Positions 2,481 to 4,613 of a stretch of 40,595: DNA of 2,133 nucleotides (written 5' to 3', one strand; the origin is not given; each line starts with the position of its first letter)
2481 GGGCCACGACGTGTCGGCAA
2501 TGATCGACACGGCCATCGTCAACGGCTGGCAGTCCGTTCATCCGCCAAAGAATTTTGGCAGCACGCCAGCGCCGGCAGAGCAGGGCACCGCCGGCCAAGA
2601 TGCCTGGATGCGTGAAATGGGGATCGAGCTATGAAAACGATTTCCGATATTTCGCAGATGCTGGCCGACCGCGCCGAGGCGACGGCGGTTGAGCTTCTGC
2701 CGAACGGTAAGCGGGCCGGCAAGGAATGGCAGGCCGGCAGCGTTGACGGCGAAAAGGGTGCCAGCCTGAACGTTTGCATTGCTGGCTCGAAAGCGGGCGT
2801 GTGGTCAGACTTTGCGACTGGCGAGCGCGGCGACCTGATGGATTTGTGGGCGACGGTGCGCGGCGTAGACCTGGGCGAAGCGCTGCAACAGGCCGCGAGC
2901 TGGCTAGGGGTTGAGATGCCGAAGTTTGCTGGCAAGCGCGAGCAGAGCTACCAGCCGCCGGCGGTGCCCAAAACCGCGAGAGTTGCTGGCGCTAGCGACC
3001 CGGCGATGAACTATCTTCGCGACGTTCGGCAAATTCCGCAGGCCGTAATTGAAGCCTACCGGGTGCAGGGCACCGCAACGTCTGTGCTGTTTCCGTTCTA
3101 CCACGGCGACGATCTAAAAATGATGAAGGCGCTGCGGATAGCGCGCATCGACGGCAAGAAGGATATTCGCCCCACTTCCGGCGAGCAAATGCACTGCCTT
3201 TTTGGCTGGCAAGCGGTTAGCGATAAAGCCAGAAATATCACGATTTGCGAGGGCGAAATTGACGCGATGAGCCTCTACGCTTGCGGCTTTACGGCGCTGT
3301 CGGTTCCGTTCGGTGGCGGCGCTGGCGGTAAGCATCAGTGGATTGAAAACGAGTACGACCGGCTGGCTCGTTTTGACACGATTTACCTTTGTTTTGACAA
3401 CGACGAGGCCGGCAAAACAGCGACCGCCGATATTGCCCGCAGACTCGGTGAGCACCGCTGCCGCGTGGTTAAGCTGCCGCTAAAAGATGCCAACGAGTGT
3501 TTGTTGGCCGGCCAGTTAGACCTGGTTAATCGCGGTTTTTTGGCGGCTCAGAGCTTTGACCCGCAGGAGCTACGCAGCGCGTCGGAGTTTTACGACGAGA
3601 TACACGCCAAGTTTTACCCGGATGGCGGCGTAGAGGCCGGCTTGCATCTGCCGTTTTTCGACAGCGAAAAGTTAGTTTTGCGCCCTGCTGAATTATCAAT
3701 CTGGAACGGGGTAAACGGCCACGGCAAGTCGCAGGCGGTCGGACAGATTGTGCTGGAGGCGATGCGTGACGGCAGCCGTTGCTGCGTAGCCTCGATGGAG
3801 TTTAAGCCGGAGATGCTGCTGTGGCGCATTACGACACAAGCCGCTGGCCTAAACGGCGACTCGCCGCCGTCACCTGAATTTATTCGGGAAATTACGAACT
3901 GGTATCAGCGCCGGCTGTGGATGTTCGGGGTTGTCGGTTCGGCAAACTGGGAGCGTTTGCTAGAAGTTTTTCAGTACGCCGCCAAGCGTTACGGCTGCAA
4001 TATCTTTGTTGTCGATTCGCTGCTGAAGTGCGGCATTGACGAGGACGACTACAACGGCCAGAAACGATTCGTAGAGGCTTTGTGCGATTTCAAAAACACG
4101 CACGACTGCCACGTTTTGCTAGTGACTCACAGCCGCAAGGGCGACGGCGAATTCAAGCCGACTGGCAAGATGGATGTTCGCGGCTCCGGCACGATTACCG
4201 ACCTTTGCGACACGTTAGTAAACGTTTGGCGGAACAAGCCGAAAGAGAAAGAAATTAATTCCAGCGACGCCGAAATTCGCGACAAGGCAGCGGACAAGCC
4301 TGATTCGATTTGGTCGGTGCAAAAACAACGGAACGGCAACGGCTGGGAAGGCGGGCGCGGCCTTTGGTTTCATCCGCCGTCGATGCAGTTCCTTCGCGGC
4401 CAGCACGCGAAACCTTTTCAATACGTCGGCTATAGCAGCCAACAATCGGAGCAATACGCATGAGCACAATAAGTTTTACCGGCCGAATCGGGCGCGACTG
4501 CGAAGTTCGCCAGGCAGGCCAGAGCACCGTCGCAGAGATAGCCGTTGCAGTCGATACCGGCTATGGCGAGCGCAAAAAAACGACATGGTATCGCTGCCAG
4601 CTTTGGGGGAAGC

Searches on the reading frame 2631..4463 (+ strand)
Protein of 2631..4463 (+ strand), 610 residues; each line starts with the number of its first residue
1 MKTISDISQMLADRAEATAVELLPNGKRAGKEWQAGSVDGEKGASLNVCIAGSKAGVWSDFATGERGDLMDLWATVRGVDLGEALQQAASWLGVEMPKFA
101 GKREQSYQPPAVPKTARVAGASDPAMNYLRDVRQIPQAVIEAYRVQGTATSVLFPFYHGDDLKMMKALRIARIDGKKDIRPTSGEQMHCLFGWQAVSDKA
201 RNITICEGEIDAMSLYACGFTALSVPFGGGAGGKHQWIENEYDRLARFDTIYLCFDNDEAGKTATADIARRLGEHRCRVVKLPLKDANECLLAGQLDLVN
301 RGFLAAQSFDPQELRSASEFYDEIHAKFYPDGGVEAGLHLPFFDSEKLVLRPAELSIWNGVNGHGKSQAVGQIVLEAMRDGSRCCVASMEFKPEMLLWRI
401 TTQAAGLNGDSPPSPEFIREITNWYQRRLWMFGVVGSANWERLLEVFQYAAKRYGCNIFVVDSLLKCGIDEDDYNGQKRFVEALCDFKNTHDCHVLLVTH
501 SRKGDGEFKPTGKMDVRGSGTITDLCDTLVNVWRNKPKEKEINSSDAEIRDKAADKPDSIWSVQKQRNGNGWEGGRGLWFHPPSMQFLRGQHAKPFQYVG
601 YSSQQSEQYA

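Call 7: search_dna_similar(query=window:2631-4463:+, collection=phages, mode=protein, max_rows=25)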
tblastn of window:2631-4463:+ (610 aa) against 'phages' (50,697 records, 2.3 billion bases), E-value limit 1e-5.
Records with a match: 2183; places in all: 2186; records where one place covers at least 80% of the query: 92.
Best place of each record, by identity: 60-80% 2; <60% 2181.
By first word of the organism name: Klebsiella 439; Escherichia 389; Pseudomonas 245; Salmonella 111; Rheinheimera 111; Flavobacterium 93; Yersinia 84; Vibrio 78; Enterococcus 75; Pelagibacter 34; and 83 more.
By host as written in the record: - 323; Klebsiella pneumoniae 224; Escherichia coli 131; Rheinheimera sp. BAL341 111; Flavobacterium sp. BAL314 63; Yersinia pestis 38; Pseudomonas aeruginosa 32; Klebsiella pneumoniae 135080 32; and 500 more.
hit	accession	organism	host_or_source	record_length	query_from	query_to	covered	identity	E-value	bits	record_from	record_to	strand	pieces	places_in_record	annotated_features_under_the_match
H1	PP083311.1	Pseudomonas phage VB_PaD_phPA-G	Pseudomonas aeruginosa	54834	3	602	98%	45.4%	7e-153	493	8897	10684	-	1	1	DNA primase/helicase | primosomal protein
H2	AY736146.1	Enterobacteria phage ES18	-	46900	1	599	98%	45.4%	4e-161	516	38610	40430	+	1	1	61: gp61 | 60: gp60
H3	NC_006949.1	Enterobacteria phage ES18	Salmonella typhimurium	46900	1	599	98%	45.4%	4e-161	516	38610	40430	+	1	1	61: toprim domain-containing protein | 60: gp60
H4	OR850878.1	Salmonella phage S.Kent 1-2-1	Salmonella enterica subsp. enterica ...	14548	3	599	98%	45.5%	2e-161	517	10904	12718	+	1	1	record has no annotation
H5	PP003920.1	Pseudomonas phage vB_Pae_U8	Pseudomonas aeruginosa ST773 ...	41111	1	607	100%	44.7%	1e-148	480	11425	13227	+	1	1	DNA primase/helicase | replication initiation protein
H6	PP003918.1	Pseudomonas phage vB_Pae_U6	Pseudomonas aeruginosa ST773 ...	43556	1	607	100%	44.7%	1e-148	480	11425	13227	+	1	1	DNA primase/helicase | hypothetical protein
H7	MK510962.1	Pseudomonas phage vB_Pae_CF3a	Pseudomonas aeruginosa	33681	1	607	100%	44.7%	2e-148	480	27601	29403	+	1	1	DNA primase | hypothetical protein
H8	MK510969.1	Pseudomonas phage vB_Pae_CF60a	Pseudomonas aeruginosa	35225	1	607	100%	44.7%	2e-148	480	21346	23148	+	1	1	DNA primase | hypothetical protein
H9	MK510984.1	Pseudomonas phage vB_Pae_BR200a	Pseudomonas aeruginosa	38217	1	607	100%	44.7%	2e-148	480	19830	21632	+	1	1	DNA primase | hypothetical protein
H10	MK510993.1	Pseudomonas phage vB_Pae_BR201a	Pseudomonas aeruginosa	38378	1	607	100%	44.7%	2e-148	480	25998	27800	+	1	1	DNA primase | hypothetical protein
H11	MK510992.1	Pseudomonas phage vB_Pae_BR144a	Pseudomonas aeruginosa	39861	1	607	100%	44.7%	2e-148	480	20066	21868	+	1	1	DNA primase | hypothetical protein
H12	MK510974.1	Pseudomonas phage vB_Pae_CF140a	Pseudomonas aeruginosa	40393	1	607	100%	44.7%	2e-148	480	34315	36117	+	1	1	DNA primase | hypothetical protein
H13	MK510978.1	Pseudomonas phage vB_Pae_CF208a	Pseudomonas aeruginosa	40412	1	607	100%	44.7%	2e-148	480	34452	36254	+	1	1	DNA primase | hypothetical protein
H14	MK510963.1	Pseudomonas phage vB_Pae_CF24b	Pseudomonas aeruginosa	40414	1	607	100%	44.7%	2e-148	480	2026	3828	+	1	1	DNA primase | hypothetical protein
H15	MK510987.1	Pseudomonas phage vB_Pae_BR233a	Pseudomonas aeruginosa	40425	1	607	100%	44.7%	2e-148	480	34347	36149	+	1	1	DNA primase | hypothetical protein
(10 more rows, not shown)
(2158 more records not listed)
